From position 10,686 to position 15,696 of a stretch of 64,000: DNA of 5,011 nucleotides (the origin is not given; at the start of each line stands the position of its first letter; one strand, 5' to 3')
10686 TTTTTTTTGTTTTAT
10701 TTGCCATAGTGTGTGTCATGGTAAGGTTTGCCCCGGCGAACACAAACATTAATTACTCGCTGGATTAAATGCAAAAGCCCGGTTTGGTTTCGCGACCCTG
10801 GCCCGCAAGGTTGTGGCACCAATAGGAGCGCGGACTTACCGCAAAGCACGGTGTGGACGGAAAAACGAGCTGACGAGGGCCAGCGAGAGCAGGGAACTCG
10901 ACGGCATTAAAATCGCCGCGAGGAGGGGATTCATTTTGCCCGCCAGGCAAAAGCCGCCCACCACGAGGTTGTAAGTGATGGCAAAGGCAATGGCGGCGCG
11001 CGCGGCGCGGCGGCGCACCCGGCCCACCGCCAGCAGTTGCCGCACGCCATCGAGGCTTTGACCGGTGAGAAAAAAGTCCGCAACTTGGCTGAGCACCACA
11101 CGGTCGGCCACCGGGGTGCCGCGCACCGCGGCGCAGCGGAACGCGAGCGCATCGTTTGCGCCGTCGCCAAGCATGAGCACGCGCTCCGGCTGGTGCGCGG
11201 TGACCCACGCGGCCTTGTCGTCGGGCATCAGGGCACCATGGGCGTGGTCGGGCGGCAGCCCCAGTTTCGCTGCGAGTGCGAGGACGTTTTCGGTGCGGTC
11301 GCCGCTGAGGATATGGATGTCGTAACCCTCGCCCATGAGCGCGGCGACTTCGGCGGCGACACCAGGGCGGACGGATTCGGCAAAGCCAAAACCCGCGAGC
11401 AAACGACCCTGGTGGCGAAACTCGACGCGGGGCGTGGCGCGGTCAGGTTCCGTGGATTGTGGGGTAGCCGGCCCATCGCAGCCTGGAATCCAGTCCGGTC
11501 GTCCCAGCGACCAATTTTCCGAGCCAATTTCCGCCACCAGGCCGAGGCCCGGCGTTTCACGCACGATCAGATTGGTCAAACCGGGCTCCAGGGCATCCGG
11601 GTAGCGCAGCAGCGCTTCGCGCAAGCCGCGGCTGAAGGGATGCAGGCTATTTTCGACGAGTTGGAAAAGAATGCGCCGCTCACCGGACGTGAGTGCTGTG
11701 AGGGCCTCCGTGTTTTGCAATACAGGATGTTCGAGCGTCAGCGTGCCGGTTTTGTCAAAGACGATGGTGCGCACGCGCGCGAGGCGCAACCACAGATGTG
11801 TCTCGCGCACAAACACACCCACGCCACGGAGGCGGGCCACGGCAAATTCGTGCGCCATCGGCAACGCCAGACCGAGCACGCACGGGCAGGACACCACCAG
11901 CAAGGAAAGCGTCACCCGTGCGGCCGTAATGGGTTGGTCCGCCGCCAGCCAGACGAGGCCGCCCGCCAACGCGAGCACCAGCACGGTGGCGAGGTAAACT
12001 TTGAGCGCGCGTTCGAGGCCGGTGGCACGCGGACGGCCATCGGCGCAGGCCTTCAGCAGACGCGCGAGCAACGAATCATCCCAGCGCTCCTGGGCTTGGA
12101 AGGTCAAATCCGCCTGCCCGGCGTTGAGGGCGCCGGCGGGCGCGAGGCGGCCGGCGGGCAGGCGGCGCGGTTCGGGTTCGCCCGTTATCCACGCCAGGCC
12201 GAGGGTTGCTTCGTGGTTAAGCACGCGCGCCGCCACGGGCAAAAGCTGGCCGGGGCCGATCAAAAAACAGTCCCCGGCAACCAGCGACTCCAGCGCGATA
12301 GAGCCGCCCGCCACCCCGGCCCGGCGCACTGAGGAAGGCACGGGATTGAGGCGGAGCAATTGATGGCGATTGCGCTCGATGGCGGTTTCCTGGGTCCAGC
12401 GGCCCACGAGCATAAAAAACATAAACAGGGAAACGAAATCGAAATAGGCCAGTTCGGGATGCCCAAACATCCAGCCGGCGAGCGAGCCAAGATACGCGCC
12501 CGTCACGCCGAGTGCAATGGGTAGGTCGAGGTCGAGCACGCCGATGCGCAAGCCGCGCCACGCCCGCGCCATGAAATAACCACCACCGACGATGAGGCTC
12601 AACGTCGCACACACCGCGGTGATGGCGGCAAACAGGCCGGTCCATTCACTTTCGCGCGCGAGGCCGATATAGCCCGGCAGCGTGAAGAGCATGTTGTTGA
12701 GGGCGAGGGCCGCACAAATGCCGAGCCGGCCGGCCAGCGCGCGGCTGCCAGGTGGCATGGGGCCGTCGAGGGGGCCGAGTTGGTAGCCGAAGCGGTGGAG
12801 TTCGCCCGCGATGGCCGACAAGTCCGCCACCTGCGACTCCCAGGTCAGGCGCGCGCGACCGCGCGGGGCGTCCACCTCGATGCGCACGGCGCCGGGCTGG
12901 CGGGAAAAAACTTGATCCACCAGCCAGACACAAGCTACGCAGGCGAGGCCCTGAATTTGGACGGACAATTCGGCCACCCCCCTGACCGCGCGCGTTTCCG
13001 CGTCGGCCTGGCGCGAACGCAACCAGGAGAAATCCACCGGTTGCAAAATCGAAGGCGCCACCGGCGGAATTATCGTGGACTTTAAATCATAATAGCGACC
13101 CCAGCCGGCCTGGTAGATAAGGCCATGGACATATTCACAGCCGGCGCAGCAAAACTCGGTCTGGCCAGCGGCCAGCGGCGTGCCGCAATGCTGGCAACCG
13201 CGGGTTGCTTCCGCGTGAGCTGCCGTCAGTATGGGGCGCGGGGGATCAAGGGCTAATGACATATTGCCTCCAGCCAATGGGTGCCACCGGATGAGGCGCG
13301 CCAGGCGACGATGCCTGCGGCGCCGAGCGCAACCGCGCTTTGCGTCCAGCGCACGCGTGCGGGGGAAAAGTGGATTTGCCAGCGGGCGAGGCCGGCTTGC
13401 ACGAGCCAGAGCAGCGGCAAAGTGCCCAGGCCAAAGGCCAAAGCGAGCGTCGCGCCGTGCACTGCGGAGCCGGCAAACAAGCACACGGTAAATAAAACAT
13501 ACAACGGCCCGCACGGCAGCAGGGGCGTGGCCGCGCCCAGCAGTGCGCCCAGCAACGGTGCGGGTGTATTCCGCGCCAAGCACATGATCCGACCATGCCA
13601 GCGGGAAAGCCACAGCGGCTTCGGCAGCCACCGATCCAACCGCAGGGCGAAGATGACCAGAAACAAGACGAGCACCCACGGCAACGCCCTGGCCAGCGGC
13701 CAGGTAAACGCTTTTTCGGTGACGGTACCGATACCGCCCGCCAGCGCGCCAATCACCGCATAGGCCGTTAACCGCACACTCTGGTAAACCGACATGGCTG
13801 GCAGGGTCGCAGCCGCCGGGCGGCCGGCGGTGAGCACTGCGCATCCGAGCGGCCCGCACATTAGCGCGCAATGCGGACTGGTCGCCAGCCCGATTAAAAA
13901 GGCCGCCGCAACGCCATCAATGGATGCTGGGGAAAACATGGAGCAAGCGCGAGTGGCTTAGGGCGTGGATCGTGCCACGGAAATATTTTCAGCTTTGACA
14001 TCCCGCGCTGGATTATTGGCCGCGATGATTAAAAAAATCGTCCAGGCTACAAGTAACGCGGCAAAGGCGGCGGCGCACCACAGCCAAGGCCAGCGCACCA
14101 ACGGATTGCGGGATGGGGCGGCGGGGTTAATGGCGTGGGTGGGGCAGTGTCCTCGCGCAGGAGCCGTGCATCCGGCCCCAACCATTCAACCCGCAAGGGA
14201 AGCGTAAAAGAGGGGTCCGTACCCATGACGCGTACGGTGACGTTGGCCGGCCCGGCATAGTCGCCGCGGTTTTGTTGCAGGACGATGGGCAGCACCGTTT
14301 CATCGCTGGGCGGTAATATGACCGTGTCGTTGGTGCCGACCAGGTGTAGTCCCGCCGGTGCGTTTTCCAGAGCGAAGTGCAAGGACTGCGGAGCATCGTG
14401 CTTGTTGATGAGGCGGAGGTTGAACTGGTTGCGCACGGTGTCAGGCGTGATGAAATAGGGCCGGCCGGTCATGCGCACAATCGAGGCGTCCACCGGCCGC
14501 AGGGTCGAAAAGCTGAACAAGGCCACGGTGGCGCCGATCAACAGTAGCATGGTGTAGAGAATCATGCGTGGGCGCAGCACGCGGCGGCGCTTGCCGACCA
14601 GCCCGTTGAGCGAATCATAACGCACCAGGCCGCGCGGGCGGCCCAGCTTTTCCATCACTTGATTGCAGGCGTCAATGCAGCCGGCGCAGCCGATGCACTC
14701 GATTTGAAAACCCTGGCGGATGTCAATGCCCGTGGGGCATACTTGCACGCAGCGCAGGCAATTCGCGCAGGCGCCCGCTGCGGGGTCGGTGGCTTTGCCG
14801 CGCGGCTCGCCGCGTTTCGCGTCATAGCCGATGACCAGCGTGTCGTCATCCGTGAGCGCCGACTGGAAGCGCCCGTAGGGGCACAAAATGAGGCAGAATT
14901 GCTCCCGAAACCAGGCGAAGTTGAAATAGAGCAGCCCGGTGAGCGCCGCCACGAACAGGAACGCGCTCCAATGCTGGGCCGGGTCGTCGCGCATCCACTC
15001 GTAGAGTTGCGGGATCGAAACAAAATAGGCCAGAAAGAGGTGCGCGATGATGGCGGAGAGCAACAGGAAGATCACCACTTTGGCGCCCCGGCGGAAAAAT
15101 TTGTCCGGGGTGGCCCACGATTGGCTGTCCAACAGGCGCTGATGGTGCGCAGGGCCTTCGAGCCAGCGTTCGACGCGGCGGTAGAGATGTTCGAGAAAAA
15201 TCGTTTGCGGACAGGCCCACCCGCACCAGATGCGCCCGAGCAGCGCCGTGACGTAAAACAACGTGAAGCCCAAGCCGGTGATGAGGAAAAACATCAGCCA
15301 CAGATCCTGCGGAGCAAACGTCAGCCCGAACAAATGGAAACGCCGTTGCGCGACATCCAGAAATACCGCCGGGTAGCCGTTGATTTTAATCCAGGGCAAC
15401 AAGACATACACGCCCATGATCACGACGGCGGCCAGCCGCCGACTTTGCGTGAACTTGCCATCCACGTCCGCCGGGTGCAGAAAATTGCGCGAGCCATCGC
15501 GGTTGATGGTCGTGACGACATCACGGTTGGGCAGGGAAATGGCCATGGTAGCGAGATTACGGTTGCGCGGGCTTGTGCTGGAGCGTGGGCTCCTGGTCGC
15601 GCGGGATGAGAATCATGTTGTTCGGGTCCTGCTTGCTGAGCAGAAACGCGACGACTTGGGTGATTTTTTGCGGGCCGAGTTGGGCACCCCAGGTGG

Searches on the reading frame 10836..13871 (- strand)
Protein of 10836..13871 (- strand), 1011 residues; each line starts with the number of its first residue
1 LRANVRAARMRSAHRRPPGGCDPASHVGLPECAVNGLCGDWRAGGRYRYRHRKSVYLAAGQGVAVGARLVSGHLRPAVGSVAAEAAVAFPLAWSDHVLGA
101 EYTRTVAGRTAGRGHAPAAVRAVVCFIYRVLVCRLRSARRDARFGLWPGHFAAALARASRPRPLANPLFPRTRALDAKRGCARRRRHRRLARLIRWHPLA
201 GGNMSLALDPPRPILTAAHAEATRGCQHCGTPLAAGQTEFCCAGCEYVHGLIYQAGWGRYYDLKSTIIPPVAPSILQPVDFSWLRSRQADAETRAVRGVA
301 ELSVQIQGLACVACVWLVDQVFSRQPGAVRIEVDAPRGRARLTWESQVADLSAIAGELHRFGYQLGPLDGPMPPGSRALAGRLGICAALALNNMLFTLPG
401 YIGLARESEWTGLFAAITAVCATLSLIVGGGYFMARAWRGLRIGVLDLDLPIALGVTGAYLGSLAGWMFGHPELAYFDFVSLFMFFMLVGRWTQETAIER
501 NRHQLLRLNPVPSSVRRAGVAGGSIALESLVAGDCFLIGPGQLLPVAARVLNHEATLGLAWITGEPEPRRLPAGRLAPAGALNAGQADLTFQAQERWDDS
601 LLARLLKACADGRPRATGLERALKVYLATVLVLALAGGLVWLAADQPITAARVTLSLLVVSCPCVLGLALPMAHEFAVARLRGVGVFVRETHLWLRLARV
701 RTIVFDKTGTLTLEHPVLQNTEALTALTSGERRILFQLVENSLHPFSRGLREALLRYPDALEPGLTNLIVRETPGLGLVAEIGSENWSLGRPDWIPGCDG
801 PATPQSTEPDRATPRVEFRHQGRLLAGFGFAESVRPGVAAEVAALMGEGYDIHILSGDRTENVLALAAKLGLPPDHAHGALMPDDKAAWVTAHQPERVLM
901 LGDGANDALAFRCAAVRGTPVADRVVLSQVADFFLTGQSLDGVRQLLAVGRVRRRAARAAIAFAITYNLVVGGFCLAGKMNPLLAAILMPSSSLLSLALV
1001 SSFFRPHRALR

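Call 41: search_protein_families(library=pfam, proteins=[window:10836-13871:-], max_evalue=0.00001)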
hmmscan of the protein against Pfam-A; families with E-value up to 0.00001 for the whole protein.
window:10836-13871:- (1011 aa): 2 families
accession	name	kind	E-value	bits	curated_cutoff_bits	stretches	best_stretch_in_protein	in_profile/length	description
PF00122.25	E1-E2_ATPase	-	1.9e-20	73.6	28.1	1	521-681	14-178/181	E1-E2 ATPase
PF00702.32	Hydrolase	-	5.2e-20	73.1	26.4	1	700-914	1-190/191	haloacid dehalogenase-like hydrolase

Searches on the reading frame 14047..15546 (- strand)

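Call 41: search_protein_families(library=pfam, proteins=[window:14047-15546:-], max_evalue=0.00001)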
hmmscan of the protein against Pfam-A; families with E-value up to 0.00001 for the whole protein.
window:14047-15546:- (499 aa): 6 families
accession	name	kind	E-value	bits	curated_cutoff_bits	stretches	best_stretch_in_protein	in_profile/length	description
PF13746.11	Fer4_18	-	1.8e-37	128.5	27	1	213-312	1-113/114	4Fe-4S dicluster domain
PF11614.14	FixG_C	-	3.3e-11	43.8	25.6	1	343-440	2-101/119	IG-like fold at C-terminal of FixG, putative oxidoreductase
PF12801.12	Fer4_5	-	2.6e-08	34.1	22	1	86-127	3-43/48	4Fe-4S binding domain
PF12838.12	Fer4_7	-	5.2e-08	33.7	27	0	217-274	7-52/52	4Fe-4S dicluster domain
PF13534.11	Fer4_17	-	1e-06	29.6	22.2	0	217-275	7-61/61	4Fe-4S dicluster domain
PF13183.11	Fer4_8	-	1.1e-06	29.5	27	0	218-274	11-68/68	4Fe-4S dicluster domain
